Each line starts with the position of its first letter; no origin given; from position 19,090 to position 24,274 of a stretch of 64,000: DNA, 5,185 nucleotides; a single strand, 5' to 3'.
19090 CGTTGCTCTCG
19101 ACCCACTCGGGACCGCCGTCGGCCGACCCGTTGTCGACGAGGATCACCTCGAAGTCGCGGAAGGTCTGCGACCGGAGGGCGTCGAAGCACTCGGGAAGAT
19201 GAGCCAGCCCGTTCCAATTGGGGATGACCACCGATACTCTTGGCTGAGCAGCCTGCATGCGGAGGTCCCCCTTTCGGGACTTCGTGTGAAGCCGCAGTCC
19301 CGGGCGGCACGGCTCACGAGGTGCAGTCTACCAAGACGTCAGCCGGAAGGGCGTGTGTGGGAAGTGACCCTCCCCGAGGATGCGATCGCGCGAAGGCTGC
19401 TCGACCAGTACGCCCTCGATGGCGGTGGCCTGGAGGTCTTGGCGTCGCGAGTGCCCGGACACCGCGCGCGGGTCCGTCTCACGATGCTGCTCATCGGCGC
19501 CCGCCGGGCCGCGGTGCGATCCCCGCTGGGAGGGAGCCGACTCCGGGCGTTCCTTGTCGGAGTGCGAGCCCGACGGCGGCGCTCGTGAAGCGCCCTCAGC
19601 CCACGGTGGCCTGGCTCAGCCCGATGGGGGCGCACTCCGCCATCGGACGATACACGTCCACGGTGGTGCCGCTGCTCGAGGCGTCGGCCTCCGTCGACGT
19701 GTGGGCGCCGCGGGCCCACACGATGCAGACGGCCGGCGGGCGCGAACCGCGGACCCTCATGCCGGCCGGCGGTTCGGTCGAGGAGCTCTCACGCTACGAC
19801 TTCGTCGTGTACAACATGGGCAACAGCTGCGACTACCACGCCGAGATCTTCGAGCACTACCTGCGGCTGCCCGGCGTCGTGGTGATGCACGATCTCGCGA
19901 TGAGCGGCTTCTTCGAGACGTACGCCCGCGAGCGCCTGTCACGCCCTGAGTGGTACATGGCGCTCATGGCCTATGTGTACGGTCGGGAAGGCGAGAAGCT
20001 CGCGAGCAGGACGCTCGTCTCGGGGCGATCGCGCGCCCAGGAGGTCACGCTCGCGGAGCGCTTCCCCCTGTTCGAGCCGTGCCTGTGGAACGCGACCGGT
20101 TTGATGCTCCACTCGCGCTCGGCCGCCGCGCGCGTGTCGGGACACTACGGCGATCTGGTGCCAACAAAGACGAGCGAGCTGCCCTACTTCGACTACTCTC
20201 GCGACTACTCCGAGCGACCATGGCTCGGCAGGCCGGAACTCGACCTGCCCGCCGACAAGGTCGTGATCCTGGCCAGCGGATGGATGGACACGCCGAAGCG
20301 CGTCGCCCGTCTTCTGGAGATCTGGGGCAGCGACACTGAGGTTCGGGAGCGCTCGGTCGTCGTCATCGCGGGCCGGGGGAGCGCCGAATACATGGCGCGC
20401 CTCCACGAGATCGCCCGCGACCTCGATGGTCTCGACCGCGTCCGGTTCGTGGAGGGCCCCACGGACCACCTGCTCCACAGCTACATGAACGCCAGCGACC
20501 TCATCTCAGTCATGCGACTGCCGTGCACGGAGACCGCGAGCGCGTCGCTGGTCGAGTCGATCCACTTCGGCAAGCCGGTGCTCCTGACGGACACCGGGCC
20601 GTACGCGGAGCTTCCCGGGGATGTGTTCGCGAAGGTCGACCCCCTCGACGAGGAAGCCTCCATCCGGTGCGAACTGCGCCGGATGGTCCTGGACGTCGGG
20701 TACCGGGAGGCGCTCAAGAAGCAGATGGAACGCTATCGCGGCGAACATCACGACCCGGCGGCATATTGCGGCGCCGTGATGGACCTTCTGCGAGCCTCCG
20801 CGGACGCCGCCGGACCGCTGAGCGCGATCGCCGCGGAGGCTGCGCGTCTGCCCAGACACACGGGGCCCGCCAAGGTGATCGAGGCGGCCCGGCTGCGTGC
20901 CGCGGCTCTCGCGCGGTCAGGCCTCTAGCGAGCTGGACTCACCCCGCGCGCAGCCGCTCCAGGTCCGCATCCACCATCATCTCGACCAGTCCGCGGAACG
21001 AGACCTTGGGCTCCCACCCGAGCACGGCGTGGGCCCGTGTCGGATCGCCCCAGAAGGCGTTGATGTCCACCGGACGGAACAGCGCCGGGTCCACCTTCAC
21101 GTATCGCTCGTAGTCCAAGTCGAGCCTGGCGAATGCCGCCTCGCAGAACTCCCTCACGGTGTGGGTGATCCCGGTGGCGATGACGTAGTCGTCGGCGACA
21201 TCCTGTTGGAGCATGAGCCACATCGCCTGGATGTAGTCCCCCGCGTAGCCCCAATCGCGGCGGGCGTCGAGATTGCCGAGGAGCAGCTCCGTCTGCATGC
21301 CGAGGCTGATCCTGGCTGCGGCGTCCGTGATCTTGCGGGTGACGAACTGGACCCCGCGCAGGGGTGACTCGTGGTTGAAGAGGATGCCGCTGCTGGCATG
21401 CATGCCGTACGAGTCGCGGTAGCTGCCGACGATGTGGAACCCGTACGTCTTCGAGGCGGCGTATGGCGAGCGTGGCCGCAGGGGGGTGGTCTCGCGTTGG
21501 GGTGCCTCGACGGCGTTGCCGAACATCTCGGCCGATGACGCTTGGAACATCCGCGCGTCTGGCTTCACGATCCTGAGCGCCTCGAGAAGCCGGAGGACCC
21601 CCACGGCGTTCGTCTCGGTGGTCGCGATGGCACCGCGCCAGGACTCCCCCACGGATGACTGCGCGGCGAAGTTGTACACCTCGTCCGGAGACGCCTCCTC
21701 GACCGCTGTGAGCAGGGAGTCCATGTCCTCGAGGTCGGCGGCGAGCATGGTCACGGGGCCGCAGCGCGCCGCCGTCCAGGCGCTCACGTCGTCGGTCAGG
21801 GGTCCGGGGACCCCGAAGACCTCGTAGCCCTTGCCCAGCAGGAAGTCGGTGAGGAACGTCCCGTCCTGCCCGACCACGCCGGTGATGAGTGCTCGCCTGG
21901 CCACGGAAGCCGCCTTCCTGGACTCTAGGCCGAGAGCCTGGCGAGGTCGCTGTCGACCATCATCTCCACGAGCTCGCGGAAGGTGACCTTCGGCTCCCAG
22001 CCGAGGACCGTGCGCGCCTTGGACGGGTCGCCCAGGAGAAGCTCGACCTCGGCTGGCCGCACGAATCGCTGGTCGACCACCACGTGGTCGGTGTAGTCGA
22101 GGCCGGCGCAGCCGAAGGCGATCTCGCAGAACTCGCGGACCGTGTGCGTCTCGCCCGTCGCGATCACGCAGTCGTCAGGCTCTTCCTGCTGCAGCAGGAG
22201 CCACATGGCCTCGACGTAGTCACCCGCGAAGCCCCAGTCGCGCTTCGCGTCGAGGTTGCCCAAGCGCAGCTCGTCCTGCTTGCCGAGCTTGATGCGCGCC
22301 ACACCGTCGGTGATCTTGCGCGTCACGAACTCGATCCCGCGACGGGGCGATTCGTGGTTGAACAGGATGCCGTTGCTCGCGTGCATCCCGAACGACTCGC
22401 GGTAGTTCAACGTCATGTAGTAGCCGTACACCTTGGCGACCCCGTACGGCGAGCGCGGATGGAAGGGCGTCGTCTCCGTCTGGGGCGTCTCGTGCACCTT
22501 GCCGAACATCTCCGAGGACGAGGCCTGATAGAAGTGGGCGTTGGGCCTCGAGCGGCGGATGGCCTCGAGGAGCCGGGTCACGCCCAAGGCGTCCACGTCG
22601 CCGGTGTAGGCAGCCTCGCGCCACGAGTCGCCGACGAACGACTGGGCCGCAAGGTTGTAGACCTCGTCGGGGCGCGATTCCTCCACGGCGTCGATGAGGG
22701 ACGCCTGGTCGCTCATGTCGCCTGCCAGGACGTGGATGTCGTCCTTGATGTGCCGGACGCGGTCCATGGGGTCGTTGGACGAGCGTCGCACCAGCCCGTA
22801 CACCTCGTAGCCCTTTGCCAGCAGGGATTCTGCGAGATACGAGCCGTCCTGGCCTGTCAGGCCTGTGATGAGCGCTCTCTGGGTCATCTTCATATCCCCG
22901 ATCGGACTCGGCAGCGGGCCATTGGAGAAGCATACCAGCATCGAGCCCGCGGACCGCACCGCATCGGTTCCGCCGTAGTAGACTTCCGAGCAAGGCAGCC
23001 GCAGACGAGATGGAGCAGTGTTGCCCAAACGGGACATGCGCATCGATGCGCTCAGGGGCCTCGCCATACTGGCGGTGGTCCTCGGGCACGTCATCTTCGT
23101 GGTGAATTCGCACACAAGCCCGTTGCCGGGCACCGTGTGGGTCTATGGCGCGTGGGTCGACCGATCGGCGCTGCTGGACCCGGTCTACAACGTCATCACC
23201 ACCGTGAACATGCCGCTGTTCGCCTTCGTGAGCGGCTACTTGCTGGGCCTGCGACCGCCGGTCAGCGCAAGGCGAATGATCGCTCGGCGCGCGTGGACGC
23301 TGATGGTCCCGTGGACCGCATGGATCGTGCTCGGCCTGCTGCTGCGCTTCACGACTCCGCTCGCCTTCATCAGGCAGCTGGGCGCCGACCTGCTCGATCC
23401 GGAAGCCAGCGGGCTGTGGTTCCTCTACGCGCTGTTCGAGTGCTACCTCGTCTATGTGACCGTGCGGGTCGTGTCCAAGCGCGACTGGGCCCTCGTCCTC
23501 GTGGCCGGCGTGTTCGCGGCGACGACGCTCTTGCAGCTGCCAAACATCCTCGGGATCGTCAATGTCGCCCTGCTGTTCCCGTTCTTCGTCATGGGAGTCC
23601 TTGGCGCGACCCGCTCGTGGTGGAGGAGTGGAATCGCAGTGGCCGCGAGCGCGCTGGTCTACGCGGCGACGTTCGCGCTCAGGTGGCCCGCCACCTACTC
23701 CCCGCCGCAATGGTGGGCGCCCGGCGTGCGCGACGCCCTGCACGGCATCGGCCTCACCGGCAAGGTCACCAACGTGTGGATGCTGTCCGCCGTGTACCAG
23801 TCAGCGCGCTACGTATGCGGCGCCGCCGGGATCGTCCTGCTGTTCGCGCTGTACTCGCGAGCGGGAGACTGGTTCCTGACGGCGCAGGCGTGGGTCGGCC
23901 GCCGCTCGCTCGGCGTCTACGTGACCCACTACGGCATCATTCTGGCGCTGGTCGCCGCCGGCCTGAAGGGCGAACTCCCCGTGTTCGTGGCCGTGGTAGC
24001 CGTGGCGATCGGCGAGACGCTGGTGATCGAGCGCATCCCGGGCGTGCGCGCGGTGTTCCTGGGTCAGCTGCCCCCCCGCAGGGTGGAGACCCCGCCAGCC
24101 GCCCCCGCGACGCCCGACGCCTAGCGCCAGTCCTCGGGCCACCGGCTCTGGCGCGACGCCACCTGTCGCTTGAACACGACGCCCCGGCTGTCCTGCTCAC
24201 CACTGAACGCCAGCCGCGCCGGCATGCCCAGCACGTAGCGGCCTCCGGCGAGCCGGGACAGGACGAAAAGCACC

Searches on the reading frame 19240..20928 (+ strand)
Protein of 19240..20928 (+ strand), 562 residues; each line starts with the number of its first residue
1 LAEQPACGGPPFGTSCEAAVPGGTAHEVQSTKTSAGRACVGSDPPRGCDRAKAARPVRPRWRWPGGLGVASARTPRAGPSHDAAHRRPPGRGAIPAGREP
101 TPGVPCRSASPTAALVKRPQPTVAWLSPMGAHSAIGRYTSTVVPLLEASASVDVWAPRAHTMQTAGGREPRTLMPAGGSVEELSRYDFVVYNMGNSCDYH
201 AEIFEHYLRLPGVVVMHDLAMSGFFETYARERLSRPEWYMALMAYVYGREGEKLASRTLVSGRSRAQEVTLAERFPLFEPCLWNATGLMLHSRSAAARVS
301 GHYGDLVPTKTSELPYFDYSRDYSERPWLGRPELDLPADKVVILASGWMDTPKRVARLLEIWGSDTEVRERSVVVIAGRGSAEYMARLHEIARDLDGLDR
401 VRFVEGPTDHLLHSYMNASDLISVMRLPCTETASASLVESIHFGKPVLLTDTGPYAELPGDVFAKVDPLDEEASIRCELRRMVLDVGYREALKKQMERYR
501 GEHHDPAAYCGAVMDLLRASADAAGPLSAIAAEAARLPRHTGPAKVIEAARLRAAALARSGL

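Call 11: search_protein_families(library=pfam, proteins=[window:19240-20928:+], max_evalue=0.00001)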
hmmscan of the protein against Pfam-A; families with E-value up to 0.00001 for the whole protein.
window:19240-20928:+ (562 aa): 2 families
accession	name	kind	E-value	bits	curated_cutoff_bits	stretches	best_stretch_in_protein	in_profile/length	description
PF00534.26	Glycos_transf_1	-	9.4e-10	38.7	26.4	1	332-460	7-132/172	Glycosyl transferases group 1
PF13692.12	Glyco_trans_1_4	-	4.1e-07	30.8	27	1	342-460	3-118/142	Glycosyl transferases group 1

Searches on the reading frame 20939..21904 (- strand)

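Call 12: search_protein_families(library=pfam, proteins=[window:20939-21904:-], max_evalue=0.00001)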
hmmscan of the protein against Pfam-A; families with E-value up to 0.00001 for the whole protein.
window:20939-21904:- (321 aa): 3 families
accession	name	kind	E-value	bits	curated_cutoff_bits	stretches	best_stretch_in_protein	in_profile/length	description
PF16363.11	GDP_Man_Dehyd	-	4.6e-113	378.5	27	1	6-310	1-332/332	GDP-mannose 4,6 dehydratase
PF01370.27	Epimerase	-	1.6e-58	198.4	20.9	1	5-243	1-240/240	NAD dependent epimerase/dehydratase family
PF04321.23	RmlD_sub_bind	-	1.4e-07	31.3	27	1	4-161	2-138/287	RmlD substrate binding domain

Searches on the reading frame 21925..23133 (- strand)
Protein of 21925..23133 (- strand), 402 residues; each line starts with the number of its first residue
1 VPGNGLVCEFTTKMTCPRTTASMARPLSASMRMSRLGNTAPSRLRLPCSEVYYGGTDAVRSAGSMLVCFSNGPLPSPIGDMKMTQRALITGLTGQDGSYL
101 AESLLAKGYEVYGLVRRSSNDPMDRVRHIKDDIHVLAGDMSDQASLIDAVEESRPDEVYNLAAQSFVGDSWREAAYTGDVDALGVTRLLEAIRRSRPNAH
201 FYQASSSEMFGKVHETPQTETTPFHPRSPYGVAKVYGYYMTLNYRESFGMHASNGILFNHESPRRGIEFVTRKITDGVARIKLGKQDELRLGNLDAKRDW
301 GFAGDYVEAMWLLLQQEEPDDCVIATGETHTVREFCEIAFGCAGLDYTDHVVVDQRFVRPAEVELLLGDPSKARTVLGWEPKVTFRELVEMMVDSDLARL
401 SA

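Call 12: search_protein_families(library=pfam, proteins=[window:21925-23133:-], max_evalue=0.00001)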
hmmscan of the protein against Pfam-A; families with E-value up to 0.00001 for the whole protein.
window:21925-23133:- (402 aa): 3 families
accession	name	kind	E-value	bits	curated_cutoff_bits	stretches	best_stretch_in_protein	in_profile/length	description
PF16363.11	GDP_Man_Dehyd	-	5.8e-133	443.9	27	1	88-392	1-332/332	GDP-mannose 4,6 dehydratase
PF01370.27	Epimerase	-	3.7e-69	233.2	20.9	1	87-324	1-239/240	NAD dependent epimerase/dehydratase family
PF04321.23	RmlD_sub_bind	-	1.7e-10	40.9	27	1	86-239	2-134/287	RmlD substrate binding domain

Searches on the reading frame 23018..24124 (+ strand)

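Call 12: search_protein_families(library=pfam, proteins=[window:23018-24124:+], max_evalue=0.00001)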
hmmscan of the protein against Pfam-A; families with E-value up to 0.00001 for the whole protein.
window:23018-24124:+ (368 aa): 1 family
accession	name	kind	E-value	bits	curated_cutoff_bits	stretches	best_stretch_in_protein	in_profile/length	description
PF01757.29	Acyl_transf_3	-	3.8e-29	102.2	31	1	9-331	4-318/326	Acyltransferase domain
